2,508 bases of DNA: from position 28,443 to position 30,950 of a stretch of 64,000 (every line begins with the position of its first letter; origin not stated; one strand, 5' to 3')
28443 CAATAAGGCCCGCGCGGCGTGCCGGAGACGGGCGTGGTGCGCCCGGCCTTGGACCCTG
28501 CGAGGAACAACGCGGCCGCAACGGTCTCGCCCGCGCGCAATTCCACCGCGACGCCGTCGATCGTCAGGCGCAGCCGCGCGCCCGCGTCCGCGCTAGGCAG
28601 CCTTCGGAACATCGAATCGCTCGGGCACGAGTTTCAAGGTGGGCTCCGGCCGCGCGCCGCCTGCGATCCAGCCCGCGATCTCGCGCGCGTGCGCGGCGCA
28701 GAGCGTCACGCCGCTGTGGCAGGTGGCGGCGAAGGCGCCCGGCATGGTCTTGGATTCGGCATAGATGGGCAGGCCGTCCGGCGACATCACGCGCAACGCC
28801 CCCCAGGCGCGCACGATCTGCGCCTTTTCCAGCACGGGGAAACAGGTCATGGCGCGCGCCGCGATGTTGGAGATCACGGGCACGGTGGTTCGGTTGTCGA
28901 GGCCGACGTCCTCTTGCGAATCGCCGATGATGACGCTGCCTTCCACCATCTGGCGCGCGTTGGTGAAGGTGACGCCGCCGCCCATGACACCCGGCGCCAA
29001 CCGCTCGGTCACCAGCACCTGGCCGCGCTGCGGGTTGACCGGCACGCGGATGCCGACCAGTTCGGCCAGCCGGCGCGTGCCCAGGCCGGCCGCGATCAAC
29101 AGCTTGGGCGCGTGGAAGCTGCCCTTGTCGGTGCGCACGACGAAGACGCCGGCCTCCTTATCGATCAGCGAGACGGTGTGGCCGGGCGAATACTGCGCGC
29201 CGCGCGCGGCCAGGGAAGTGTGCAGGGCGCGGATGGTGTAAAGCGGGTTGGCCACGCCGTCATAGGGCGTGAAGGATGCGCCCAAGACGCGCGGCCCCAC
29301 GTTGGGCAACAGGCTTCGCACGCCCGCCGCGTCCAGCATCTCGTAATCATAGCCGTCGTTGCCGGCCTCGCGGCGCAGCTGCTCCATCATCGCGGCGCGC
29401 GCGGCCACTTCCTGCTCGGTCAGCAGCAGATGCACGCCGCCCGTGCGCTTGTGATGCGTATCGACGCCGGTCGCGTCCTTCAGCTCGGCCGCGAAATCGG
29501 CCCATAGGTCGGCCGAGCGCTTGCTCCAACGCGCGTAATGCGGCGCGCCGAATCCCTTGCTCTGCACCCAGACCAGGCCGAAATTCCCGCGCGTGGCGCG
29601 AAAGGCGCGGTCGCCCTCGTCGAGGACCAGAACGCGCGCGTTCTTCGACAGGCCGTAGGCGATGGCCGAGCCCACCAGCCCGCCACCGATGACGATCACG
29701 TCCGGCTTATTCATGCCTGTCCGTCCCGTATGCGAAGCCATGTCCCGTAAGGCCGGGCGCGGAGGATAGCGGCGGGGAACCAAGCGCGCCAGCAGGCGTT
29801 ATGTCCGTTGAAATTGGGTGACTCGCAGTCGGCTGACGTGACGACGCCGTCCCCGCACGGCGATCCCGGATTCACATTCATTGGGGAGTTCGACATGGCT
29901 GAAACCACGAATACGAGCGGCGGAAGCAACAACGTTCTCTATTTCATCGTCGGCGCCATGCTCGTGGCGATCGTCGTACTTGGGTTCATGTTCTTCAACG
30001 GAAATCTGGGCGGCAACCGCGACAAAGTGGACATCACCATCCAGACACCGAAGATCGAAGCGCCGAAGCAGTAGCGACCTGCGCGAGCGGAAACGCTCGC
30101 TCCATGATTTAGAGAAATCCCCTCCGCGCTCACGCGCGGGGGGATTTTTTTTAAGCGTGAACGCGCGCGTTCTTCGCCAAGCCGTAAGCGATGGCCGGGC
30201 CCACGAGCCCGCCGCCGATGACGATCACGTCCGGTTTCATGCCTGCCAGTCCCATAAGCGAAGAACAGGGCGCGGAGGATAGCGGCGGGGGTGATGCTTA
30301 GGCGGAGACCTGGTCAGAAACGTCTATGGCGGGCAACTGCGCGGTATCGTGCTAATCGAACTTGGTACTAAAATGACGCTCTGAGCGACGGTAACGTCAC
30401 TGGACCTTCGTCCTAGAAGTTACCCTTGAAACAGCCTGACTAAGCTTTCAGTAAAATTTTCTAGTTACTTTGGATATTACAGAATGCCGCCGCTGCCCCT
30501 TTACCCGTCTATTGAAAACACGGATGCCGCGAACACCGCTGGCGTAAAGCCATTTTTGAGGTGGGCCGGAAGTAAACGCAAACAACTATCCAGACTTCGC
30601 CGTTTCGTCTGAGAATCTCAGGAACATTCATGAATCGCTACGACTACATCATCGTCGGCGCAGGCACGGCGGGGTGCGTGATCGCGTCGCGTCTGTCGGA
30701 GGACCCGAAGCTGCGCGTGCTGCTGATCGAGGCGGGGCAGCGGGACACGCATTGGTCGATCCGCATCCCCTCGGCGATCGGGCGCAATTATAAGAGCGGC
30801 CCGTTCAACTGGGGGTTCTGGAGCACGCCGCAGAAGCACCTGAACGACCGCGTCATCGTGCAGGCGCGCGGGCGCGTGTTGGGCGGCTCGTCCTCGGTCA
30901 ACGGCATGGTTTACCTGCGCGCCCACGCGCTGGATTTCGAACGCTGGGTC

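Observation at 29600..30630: Imperfect ~150-bp direct duplication of a gene 5' end bracketing a small ORF and terminator, followed by low-GC DNA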

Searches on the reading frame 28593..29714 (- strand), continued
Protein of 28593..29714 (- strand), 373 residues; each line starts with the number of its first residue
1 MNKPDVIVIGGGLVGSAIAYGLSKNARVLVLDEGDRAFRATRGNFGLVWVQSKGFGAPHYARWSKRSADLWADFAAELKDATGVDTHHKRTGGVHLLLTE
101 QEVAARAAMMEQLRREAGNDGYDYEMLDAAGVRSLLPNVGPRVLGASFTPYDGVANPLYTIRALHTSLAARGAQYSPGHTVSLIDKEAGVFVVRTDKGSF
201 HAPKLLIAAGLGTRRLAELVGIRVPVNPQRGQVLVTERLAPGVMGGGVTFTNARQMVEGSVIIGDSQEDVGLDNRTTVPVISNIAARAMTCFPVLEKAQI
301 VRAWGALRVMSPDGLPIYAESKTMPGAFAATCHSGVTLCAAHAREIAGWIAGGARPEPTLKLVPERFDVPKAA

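Call 52: find_encoding_contigs(protein=P0027, flank=6000)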
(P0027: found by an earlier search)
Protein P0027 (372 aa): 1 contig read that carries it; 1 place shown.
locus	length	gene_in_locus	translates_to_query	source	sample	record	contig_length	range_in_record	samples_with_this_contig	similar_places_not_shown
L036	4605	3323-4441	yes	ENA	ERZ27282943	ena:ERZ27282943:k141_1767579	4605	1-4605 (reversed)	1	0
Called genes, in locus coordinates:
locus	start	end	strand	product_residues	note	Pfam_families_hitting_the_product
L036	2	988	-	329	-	?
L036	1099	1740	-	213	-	-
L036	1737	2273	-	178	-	-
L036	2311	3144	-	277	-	-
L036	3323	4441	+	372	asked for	PF01266:DAO, PF13450:NAD_binding_8 (faint)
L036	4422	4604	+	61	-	?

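Call 64: search_protein_families(library=ncbifam, max_evalue=1, proteins=[window:28593-29714:-])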
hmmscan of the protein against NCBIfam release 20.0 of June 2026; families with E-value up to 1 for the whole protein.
window:28593-29714:- (373 aa): 42 families (the best 25 are shown)
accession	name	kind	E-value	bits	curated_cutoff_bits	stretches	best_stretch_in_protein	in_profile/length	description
TIGR02352.1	thiamin_ThiO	equivalog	4e-39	134.7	250.8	1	6-352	1-349/351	glycine oxidase ThiO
TIGR03364.1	HpnW_proposed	hypoth_equivalog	2.3e-22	79.6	285.1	1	5-217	2-201/365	TIGR03364 family FAD-dependent oxidoreductase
TIGR01377.1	soxA_mon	subfamily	4e-19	68.6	479.65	1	5-235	2-222/381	amino oxidase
NF001933.0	PRK00711.1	subfamily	1.7e-18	66.9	383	2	73-353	117-402/429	D-amino acid dehydrogenase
NF008425.0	PRK11259.1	equivalog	3.7e-18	65.6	257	1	3-231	4-221/377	N-methyl-L-tryptophan oxidase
TIGR01373.1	soxB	subfamily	4.5e-18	65.3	529.45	1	4-329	31-359/407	sarcosine oxidase subunit beta family protein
NF009074.0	PRK12409.1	equivalog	2.1e-16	60.1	494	2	78-233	121-278/410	D-amino acid dehydrogenase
NF008726.1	PRK11728.1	equivalog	1.9e-13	50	299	1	5-231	2-222/389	L-2-hydroxyglutarate oxidase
NF008313.0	PRK11101.1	equivalog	5.7e-12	45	425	1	3-309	8-316/548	anaerobic glycerol-3-phosphate dehydrogenase subunit A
NF002480.1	PRK01747.1-1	equivalog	5.5e-11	41.6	540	1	3-318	248-562/645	bifunctional tRNA (5-methylaminomethyl-2-thiouridine)(34)-methyltransferase MnmC2/FAD-dependent 5-carboxymethylaminomethyl-2-thiouridine(34)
TIGR03377.1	glycerol3P_GlpA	equivalog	2.8e-10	39.3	552.8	1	5-308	1-304/530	anaerobic glycerol-3-phosphate dehydrogenase subunit GlpA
NF033460.1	glycerol3P_ox_II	equivalog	1.1e-09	38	460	1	4-248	2-255/361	type 2 glycerol-3-phosphate oxidase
TIGR03197.1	MnmC_Cterm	equivalog_domain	1.1e-08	34.6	174.2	1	5-317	1-312/400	FAD-dependent 5-carboxymethylaminomethyl-2-thiouridine(34) oxidoreductase MnmC1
NF050086.1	pipecolate_AmaA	exception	2.9e-08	32.8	600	1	3-210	25-234/425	L-pipecolate oxidase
TIGR01988.1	Ubi-OHases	subfamily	5.5e-05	22.2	224.65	1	5-35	1-33/387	ubiquinone biosynthesis hydroxylase, UbiH/UbiF/VisC/COQ6 family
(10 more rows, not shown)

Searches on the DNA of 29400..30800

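Call 57: search_rna_families(source=window, start=29400, end=30800, threshold=evalue, max_evalue=1)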
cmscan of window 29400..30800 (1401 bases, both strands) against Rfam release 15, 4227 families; matches with E-value up to 1: 5.
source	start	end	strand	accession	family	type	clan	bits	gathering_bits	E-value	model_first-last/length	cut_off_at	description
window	30083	30149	-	RF02424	Bp2_287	Gene; sRNA;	-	22.3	70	0.016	1-174/174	no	Burkholderia sRNA Bp2_Cand287_SIPHT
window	30097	30152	+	RF02399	NsiR1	Gene; sRNA;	-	20.9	39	0.25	1-60/60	no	Nitrogen stress-induced RNA 1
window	30101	30137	+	RF02918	MDR-NUDIX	Cis-reg;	-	19.5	54.9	0.68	1-59/59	no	MDR-NUDIX RNA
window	30073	30147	+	RF00512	Leu_leader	Cis-reg; leader;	-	18.4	50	0.8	1-148/148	no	Leucine operon leader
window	30115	30234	-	RF00512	Leu_leader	Cis-reg; leader;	-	18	50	0.98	1-148/148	no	Leucine operon leader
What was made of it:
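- On Conserved cis-regulatory RNA or known small RNA: The Rfam E-value search of 29400-30800 returned only sub-threshold terminator-like hits (call 57).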

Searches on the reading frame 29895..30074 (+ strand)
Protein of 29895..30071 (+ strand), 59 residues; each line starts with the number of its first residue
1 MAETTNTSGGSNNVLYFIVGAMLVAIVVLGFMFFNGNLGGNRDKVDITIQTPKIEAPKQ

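Call 7: search_protein_families(library=pfam, proteins=[window:29896-30074:+])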
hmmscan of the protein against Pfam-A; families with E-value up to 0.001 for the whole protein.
window:29896-30074:+ (59 aa): 0 families

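Call 19: find_homologous_proteins(query=window:29895-30071:+, max_evalue=0.01)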
Query seq(59 aa) (59 aa): 6 proteins with E <= 0.01 among 6 candidates.
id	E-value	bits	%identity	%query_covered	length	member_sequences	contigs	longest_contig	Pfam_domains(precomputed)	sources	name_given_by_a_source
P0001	3.5e-30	119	100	98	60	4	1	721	-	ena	-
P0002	3.1e-24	101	84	98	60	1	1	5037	-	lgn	-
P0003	3.9e-24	100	83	98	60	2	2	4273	-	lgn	-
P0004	1.3e-12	64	87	64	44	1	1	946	-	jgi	jgi:hypothetical protein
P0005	2.8e-8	51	57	90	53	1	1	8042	-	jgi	jgi:hypothetical protein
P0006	1.3e-6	46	55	64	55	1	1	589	-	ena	-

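Call 20: find_encoding_contigs(protein=P0002, flank=10000)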
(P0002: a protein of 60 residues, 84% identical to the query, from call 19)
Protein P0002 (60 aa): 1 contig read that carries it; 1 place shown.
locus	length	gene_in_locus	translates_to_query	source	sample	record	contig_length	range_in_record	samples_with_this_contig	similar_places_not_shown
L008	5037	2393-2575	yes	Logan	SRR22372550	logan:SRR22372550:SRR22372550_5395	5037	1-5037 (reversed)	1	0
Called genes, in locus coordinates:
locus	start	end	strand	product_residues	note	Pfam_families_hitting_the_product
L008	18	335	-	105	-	PF13510:Fer2_4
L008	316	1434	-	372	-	PF01266:DAO, PF13450:NAD_binding_8 (faint)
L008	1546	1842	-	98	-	PF01381:HTH_3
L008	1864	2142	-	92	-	PF05015:HigB-like_toxin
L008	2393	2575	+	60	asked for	-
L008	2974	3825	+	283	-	-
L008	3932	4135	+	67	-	-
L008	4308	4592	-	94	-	-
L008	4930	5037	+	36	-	?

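Call 21: find_encoding_contigs(protein=P0003, flank=10000)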
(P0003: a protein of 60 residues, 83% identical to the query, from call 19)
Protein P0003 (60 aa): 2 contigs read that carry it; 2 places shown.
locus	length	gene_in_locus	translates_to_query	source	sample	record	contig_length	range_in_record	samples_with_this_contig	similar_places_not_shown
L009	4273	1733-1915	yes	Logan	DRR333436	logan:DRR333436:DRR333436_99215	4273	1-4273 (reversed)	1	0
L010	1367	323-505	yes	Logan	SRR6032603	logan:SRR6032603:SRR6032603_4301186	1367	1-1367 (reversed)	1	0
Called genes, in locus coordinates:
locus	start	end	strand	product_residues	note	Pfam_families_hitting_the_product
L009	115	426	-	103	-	PF13510:Fer2_4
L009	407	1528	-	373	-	PF01266:DAO, PF13450:NAD_binding_8 (faint)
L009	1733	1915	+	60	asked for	-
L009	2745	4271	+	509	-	?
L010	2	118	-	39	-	?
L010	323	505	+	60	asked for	-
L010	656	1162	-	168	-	-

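Call 22: find_encoding_contigs(protein=P0005, flank=10000)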
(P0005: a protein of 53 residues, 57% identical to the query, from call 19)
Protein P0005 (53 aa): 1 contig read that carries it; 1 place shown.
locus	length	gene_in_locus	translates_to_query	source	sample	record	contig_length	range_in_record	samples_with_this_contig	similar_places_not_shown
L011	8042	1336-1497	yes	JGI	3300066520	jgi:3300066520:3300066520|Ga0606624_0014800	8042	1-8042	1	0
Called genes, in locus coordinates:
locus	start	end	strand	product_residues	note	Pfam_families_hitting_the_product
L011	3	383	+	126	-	?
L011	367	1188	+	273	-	PF00950:ABC-3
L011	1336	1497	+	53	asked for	-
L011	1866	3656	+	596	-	PF00496:SBP_bac_5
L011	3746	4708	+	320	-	PF19300:BPD_transp_1_N, PF00528:BPD_transp_1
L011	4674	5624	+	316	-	PF12911:OppC_N, PF00528:BPD_transp_1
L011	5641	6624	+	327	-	PF00005:ABC_tran, PF08352:oligo_HPY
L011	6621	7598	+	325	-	PF00005:ABC_tran, PF08352:oligo_HPY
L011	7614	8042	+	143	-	?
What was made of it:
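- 29895..30074 (+): Small ORF, 59 aa, single predicted transmembrane helix, function unknown, a real gene. Only 6 homologues among 5.8 billion proteins, two of them (55-57% identity) in another context (calls 19, 22).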

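Call 45: search_protein_families(library=pfam, max_evalue=1, proteins=[L008:2974-3825:+, L008:3932-4135:+, L008:4308-4592:-, L009:2066-2611:-])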
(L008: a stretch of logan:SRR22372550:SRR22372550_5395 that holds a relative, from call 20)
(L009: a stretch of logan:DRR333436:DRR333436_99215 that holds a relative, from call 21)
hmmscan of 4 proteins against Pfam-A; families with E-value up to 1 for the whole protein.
L008:2974-3825:+ (283 aa): 0 families

L008:3932-4135:+ (67 aa): 0 families

L008:4308-4592:- (94 aa): 0 families

L009:2066-2611:- (181 aa): 1 family
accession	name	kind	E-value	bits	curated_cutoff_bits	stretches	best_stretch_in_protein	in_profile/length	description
PF13063.11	DUF3925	-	0.2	12.3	25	0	21-49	37-63/65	Protein of unknown function (DUF3925)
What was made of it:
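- On Integrase-mediated island (attL/attR in a gene end): None of the called genes on L008 has an integrase domain (calls 20, 45).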

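Call 46: search_protein_families(library=padloc, max_evalue=0.01, proteins=[L008:2974-3825:+, L008:3932-4135:+, L008:4308-4592:-, L009:2066-2611:-, window:29896-30074:+])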
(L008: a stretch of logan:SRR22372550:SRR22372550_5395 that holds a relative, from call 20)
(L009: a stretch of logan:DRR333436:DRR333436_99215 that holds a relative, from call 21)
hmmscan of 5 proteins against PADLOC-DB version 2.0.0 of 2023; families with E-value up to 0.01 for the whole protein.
L008:2974-3825:+ (283 aa): 0 families

L008:3932-4135:+ (67 aa): 0 families

L008:4308-4592:- (94 aa): 0 families

L009:2066-2611:- (181 aa): 0 families

window:29896-30074:+ (59 aa): 0 families

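Call 50: find_encoding_contigs(protein=P0001, flank=5000)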
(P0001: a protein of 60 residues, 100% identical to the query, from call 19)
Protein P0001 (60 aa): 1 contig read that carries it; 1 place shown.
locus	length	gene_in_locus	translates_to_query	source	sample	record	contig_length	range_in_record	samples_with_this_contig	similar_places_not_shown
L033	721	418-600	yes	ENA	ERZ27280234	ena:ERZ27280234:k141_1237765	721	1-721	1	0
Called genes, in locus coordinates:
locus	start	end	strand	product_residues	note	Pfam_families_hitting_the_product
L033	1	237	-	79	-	?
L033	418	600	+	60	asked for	-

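Call 63: search_protein_families(library=pfam, max_evalue=1, proteins=[window:29895-30071:+])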
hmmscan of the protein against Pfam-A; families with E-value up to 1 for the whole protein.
seq(59 aa): 1 family
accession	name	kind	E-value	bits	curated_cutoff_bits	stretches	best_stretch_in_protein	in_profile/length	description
PF03929.21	PepSY_TM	-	0.43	10.8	28.8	1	9-33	267-291/295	PepSY-associated TM region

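Call 64: search_protein_families(library=ncbifam, max_evalue=1, proteins=[window:29895-30071:+])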
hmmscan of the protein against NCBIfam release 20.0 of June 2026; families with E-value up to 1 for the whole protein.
seq(59 aa): 1 family
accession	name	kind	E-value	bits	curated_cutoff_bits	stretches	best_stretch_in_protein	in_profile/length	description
TIGR01167.1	LPXTG_anchor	domain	0.075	13.7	15.9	1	9-32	6-29/34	LPXTG cell wall anchor domain-containing protein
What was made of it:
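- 29895..30074 (+): No Pfam, NCBIfam or PADLOC family (calls 63, 64).
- Tried and rejected: The Pfam and NCBIfam scans were redone with the protein sequence (calls 63, 64) and found no family.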

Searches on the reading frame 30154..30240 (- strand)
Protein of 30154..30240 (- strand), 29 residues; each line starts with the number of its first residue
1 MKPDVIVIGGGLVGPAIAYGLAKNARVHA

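Call 63: search_protein_families(library=pfam, max_evalue=1, proteins=[window:30154-30240:-])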
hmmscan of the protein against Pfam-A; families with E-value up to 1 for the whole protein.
seq(29 aa): 7 families
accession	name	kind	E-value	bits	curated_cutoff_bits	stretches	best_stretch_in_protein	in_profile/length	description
PF01266.30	DAO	-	0.00025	21.1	27.9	1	4-24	1-21/353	FAD dependent oxidoreductase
PF01946.23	Thi4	-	0.04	13.6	26.2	1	2-25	17-40/235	Thi4 family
PF13450.12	NAD_binding_8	-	0.049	14.4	21.9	1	7-27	1-22/68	NAD(P)-binding Rossmann-like domain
PF00890.30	FAD_binding_2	-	0.067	12.8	20.4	1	4-24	1-21/414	FAD binding domain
PF01134.28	GIDA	-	0.17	11.4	22.1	1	4-24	1-21/391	Glucose inhibited division protein A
PF05834.18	Lycopene_cycl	-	0.18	11.3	23.4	1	4-24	1-21/380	Lycopene cyclase protein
PF03435.24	Sacchrp_dh_NADP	-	0.26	12.1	25.1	1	5-27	1-23/129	Saccharopine dehydrogenase NADP binding domain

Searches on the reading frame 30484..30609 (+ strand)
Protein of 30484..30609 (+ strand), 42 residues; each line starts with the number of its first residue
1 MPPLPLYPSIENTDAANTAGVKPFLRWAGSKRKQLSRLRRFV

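Call 45: search_protein_families(library=pfam, max_evalue=1, proteins=[window:30484-30609:+])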
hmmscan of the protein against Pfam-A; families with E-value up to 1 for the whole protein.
seq(42 aa): 0 families
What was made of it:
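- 30291..30629 (.): Low-GC (49%) spacer found only in this organism. It contains a 42-codon ORF (30484-30612, +) whose residues 21-32, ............, resemble the N-terminus of Dam/D12 DNA adenine methylases. It is probably a relic of earlier cargo. No Pfam hit (call 45).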

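Call 60: search_dna_similar(query=window:30484-30609:+, collection=plasmids, mode=protein, max_evalue=1, max_rows=10)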
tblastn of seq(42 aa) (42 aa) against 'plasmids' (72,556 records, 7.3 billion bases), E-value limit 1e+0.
Records with a match: 16; places in all: 18; records where one place covers at least 80% of the query: 0.
Best place of each record, by identity: <60% 16.
By first word of the organism name: Lactiplantibacillus 7; Salmonella 3; Limosilactobacillus 2; Leuconostoc 2; Pediococcus 1; Levilactobacillus 1.
By predicted mobility (MOB-suite, as given by PLSDB): conjugative 12; non-mobilizable 2; mobilizable 2.
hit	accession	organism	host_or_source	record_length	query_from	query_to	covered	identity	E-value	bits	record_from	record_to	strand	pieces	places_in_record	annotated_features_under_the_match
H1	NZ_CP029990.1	Salmonella enterica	-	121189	22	42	50%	57.1%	6e-1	33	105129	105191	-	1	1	Dam family site-specific DNA-(adenine-N6)-methyltransferase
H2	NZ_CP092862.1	Salmonella enterica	Homo sapiens,feces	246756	22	42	50%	57.1%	6e-1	32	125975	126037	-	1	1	Dam family site-specific DNA-(adenine-N6)-methyltransferase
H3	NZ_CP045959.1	Salmonella enterica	Homo sapiens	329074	22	42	50%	57.1%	6e-1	32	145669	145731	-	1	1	Dam family site-specific DNA-(adenine-N6)-methyltransferase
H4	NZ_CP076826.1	Lactiplantibacillus plantarum 2025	milk products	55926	21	42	52%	50.0%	6e-1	33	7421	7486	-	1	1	none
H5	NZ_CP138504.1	Pediococcus acidilactici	Chicken,Faeces,Chicken farm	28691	21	42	52%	50.0%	7e-1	32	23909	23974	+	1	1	DNA adenine methylase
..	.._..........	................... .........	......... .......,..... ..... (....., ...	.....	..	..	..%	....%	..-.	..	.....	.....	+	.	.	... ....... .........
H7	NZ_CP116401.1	Lactiplantibacillus plantarum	mixed culture,breast milk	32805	21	42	52%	50.0%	7e-1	32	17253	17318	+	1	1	DNA adenine methylase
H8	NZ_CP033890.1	Lactiplantibacillus plantarum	single cell,kimchi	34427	21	42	52%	50.0%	7e-1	32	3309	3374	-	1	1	DNA adenine methylase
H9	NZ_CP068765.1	Lactiplantibacillus plantarum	whole organism,chinese pickle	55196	21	42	52%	50.0%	7e-1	32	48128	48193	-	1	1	DNA adenine methylase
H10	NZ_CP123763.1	Lactiplantibacillus plantarum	Homemade pickle,cell culture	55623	21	42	52%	50.0%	7e-1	32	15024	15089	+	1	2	DNA adenine methylase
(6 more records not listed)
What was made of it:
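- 30291..30629 (.): All 10 listed weak tblastn hits but one lie on annotated Dam-family or DNA adenine methylase genes, with E about 0.6 (call 60).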
